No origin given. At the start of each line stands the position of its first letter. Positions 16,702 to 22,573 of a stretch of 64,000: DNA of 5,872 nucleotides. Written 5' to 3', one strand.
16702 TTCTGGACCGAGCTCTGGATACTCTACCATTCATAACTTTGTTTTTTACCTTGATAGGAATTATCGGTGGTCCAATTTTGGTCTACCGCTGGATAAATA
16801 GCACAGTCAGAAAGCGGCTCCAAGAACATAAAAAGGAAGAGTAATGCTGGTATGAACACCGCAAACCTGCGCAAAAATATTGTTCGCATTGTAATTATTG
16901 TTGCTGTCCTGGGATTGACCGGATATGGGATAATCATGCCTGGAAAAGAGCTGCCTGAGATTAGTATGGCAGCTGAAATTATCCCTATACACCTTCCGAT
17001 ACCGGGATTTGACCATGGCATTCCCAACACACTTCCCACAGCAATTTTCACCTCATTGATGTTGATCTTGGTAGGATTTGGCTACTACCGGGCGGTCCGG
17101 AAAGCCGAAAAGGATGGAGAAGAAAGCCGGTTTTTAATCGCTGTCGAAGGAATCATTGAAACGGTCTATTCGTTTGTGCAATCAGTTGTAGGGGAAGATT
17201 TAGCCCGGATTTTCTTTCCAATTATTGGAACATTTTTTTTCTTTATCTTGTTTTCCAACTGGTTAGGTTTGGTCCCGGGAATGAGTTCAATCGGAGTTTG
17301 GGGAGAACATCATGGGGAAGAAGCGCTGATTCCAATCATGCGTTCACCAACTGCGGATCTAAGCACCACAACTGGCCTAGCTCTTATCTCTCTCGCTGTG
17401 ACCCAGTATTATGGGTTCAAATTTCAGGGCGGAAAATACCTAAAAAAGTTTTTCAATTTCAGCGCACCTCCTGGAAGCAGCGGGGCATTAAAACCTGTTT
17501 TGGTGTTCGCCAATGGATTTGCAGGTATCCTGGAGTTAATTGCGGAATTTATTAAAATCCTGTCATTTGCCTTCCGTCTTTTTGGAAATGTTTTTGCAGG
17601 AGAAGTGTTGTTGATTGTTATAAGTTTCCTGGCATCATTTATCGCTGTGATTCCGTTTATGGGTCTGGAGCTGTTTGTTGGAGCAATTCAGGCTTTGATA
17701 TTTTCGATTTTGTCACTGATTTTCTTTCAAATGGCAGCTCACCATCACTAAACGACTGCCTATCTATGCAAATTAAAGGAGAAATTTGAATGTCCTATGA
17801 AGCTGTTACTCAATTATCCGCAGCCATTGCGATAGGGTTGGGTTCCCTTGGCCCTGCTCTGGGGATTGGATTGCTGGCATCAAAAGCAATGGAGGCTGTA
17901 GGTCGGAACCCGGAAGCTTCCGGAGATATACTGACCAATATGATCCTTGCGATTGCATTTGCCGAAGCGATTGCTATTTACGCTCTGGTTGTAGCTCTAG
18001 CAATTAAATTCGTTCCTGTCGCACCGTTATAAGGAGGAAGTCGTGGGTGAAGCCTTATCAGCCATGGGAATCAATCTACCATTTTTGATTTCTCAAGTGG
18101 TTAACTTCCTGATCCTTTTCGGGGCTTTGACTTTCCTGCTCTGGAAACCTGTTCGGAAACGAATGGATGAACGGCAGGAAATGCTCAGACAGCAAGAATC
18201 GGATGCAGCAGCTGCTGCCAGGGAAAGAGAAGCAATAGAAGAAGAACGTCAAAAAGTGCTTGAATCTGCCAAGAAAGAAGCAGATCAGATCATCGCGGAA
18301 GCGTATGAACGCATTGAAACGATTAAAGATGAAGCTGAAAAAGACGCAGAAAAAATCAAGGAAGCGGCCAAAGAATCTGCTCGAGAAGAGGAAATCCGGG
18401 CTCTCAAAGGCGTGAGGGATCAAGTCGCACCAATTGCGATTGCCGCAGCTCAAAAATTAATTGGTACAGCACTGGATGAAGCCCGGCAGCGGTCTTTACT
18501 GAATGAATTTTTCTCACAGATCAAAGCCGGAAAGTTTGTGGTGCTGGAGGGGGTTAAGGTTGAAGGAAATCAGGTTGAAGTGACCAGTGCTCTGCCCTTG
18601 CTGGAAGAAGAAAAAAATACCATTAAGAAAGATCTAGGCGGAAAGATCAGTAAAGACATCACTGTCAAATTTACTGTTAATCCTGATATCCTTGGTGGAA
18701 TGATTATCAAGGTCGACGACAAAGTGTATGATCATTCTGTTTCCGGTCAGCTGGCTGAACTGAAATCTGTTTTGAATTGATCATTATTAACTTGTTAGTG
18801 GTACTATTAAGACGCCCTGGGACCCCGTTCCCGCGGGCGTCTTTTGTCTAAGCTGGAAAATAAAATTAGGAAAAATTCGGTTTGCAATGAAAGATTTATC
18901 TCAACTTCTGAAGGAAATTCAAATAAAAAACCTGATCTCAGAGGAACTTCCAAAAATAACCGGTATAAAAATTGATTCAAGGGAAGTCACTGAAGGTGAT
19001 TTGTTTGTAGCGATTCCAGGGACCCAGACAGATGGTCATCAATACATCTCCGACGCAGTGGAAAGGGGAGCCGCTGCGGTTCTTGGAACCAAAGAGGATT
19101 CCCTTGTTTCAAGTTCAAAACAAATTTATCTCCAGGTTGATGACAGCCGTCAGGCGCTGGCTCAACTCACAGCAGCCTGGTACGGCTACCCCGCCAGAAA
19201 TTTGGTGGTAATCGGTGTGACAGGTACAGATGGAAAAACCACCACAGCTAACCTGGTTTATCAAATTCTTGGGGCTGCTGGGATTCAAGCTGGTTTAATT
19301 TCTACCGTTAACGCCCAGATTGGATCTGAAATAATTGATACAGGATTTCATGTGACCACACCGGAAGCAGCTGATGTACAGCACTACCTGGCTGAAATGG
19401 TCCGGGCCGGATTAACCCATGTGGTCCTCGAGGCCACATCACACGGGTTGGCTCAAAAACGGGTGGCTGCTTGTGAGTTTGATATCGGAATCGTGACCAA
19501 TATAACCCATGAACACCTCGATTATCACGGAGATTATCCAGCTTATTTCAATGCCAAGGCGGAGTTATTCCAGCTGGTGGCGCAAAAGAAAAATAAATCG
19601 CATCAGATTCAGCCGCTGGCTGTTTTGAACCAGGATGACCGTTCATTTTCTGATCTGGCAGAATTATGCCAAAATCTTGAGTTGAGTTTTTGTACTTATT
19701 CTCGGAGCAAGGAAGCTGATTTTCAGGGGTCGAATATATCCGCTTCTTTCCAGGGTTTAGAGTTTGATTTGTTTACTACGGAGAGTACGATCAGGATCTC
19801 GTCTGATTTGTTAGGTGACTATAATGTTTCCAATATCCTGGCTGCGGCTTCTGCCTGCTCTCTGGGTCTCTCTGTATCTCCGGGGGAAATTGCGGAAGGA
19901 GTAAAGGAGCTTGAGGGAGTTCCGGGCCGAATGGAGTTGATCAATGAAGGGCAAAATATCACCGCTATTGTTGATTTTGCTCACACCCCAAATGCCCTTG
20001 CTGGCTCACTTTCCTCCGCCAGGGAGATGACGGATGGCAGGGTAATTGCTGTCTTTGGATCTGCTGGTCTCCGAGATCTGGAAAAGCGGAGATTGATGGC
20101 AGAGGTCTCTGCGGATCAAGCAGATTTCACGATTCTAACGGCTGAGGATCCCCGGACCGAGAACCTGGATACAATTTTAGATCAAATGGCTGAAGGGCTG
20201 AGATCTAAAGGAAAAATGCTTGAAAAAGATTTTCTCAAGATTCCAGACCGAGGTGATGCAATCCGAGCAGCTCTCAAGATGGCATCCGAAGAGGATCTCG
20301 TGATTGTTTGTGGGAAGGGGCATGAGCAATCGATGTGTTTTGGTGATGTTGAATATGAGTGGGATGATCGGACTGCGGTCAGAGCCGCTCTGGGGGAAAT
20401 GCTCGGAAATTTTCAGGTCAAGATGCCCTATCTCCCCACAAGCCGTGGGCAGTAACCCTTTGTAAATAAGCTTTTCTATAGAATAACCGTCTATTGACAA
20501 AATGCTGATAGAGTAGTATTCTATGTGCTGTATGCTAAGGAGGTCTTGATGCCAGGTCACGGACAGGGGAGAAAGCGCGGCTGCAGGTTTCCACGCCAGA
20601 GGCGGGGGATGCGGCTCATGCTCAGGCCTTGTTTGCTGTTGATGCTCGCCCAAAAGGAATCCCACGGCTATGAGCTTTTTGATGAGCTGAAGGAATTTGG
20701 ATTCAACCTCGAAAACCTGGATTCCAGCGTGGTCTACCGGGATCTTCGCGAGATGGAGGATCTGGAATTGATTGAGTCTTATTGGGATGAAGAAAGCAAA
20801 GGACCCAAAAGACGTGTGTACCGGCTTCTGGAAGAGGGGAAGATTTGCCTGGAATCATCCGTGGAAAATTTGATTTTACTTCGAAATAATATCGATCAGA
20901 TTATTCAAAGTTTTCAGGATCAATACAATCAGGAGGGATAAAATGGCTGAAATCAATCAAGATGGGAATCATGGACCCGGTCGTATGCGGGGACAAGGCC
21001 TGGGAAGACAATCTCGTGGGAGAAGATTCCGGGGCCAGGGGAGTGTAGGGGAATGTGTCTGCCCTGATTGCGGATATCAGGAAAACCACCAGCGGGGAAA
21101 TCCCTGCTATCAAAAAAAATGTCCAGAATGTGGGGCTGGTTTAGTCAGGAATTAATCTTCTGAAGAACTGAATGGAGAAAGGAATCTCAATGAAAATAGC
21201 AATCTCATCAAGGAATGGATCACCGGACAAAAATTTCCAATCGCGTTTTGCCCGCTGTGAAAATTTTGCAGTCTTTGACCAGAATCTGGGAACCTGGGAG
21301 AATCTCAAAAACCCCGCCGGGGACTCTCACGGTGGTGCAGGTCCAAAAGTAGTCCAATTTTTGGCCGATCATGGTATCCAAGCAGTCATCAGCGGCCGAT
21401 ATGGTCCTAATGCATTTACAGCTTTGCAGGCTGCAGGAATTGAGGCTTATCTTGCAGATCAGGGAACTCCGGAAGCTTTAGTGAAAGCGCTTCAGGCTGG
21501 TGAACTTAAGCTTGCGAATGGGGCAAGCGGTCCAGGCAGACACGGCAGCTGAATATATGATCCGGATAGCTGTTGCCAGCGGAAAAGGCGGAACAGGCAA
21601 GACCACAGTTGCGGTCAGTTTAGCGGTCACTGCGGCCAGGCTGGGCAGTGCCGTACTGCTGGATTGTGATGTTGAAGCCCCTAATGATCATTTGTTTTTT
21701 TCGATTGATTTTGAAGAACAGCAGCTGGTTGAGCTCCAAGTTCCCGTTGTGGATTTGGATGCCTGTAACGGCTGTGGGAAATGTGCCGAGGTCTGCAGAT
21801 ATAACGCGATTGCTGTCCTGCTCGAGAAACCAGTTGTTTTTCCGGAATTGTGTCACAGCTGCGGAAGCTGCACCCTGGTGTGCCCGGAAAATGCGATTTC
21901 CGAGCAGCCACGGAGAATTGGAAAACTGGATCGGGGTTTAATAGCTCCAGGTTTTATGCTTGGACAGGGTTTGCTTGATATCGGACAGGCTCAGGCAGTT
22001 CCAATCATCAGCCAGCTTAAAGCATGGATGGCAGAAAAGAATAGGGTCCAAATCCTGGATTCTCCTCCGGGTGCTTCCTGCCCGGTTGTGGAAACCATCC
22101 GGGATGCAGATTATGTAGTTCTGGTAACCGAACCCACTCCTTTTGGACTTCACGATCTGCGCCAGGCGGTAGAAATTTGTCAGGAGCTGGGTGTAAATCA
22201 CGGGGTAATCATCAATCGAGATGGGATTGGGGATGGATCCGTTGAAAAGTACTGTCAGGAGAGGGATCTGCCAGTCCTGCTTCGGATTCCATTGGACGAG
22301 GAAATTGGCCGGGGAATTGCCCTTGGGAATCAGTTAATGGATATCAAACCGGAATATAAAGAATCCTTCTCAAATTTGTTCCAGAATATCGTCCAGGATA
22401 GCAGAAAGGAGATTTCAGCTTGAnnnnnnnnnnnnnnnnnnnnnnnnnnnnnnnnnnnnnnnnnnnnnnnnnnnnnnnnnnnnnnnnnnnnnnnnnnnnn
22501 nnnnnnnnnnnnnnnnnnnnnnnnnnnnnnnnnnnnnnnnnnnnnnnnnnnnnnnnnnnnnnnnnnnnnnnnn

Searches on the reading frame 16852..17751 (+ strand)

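Call 43: search_protein_families(library=pfam, proteins=[window:16852-17751:+], max_evalue=0.0001)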
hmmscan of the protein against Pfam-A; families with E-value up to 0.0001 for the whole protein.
window:16852-17751:+ (299 aa): 1 family
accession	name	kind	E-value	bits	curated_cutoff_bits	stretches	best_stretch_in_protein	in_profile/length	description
PF00119.25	ATP-synt_A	-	3.8e-43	148.3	33.9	1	68-292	5-216/217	ATP synthase A chain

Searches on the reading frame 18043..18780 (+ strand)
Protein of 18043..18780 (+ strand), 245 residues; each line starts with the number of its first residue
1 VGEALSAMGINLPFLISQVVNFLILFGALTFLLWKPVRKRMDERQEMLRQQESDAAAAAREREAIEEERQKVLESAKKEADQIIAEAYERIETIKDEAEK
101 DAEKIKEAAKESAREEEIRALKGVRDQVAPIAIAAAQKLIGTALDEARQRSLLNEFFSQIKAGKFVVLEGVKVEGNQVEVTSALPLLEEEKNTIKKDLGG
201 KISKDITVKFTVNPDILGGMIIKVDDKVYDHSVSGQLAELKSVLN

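Call 43: search_protein_families(library=pfam, proteins=[window:18043-18780:+], max_evalue=0.0001)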
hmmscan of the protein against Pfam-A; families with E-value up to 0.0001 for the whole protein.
window:18043-18780:+ (245 aa): 2 families
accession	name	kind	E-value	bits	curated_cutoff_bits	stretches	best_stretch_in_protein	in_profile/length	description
PF00430.23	ATP-synt_B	-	3.3e-21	76.2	28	1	15-140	2-131/132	ATP synthase B/B' CF(0)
PF00213.23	OSCP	-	1.1e-16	61.9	22.3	1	174-244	101-172/172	ATP synthase delta (OSCP) subunit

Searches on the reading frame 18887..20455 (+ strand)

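Call 43: search_protein_families(library=pfam, proteins=[window:18887-20455:+], max_evalue=0.0001)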
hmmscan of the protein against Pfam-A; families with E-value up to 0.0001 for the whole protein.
window:18887-20455:+ (522 aa): 3 families
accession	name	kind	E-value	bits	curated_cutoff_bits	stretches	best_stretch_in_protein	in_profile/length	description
PF08245.18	Mur_ligase_M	-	2.2e-52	178.4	24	1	111-323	1-199/200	Mur ligase middle domain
PF02875.26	Mur_ligase_C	-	5.9e-29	101.9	28.4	1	347-478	1-127/127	Mur ligase, glutamate ligase domain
PF01225.30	Mur_ligase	-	7.2e-16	58.8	21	1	23-99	1-95/95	Mur ligase family, catalytic domain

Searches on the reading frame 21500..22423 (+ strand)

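Call 43: search_protein_families(library=pfam, proteins=[window:21500-22423:+], max_evalue=0.0001)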
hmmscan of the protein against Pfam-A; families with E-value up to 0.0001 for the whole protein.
window:21500-22423:+ (307 aa): 15 families
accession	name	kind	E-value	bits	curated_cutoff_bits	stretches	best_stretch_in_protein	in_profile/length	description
PF10609.15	ParA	-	5.2e-18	65.8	27.1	2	23-74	6-58/246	NUBPL iron-transfer P-loop NTPase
PF01656.29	CbiA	-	5.3e-15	55.9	25.4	1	23-274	1-120/125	CobQ/CobB/MinD/ParA nucleotide binding domain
PF00037.32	Fer4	-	1.4e-14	53.7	21.1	2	111-134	1-24/24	4Fe-4S binding domain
PF12837.12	Fer4_6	-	7.1e-13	48.3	25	2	81-104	1-24/24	4Fe-4S binding domain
PF13614.12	AAA_31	-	1e-09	39.1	27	1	23-60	4-42/177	AAA domain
PF12838.12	Fer4_7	-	3.9e-09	37.3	27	1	89-132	2-52/52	4Fe-4S dicluster domain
PF12797.12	Fer4_2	-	3.9e-08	33.2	24.5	1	81-100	2-21/22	4Fe-4S binding domain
PF13237.11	Fer4_10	-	9.5e-08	32.3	25.5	1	83-129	3-53/53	4Fe-4S dicluster domain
PF13187.11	Fer4_9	-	1.7e-07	31.6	27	1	88-133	1-52/52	4Fe-4S dicluster domain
PF25160.1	LdpA_Fe-S-bd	-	4.4e-07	30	27.6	0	110-137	20-47/49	LdpA Fe-S cluster-binding domain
PF13484.11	Fer4_16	-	8.6e-07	30.1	30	0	118-136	2-20/66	4Fe-4S double cluster binding domain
PF14697.11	Fer4_21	-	3.3e-06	27.6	35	1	84-133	3-57/59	4Fe-4S dicluster domain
PF02374.21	ArsA_ATPase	-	8.5e-06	25.6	24.3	0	22-54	2-34/305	Anion-transporting ATPase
PF12800.12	Fer4_4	-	1.6e-05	25.3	24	0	115-130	1-16/17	4Fe-4S binding domain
PF00142.24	Fer4_NifH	-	2.3e-05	24.4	25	0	234-302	177-249/271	4Fe-4S iron sulfur cluster binding proteins, NifH/frxC family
